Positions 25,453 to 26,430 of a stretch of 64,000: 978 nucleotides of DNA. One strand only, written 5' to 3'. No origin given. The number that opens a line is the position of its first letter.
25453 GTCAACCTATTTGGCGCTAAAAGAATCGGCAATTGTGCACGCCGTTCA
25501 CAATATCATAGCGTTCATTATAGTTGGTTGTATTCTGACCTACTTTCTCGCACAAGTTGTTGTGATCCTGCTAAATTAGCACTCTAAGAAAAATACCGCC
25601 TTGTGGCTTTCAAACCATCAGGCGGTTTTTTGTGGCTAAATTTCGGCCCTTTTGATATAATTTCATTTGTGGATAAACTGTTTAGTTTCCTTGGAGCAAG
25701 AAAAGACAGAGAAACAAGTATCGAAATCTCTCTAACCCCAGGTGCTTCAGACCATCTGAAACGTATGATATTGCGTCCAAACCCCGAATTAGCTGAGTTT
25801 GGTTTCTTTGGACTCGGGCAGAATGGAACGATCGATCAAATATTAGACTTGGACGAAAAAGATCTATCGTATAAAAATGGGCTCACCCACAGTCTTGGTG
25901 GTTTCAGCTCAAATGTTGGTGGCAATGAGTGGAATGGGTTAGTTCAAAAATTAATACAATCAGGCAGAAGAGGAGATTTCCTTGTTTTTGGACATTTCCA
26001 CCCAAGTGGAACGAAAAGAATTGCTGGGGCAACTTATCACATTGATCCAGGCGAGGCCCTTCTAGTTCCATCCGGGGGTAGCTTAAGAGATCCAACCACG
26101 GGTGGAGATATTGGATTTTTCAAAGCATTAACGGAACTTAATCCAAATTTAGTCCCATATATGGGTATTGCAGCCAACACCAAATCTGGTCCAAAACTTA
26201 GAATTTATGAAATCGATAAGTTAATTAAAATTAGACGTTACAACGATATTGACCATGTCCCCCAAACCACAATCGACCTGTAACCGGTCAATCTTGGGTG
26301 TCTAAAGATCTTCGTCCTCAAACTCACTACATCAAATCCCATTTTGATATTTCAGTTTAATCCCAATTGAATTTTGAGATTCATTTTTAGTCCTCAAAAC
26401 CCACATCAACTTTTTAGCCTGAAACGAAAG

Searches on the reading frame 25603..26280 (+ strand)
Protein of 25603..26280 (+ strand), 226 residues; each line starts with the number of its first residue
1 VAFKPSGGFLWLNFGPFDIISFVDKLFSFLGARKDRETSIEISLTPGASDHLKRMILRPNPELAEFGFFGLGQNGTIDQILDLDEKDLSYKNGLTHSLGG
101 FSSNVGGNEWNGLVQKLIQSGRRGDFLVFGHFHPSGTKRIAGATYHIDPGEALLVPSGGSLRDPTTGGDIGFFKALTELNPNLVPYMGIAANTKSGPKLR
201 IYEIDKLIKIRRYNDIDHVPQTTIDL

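Call 7: search_protein_families(library=pfam, proteins=[window:25603-26280:+], max_evalue=1)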
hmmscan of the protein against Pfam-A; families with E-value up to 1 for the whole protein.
window:25603-26280:+ (226 aa): 0 families

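Call 8: search_protein_families(library=phrogs, proteins=[window:25603-26280:+], max_evalue=0.01)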
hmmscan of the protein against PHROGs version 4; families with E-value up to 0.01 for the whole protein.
window:25603-26280:+ (226 aa): 0 families

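Call 78: search_solved_structures(query=window:25603-26280:+, max_evalue=10, show_alignments=2)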
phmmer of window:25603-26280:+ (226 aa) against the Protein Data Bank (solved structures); distinct sequences matched with E-value up to 10: 0.

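Call 101: search_protein_families(library=ncbifam, proteins=[window:25603-26280:+], max_evalue=0.1)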
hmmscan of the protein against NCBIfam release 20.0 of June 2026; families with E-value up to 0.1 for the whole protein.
window:25603-26280:+ (226 aa): 0 families
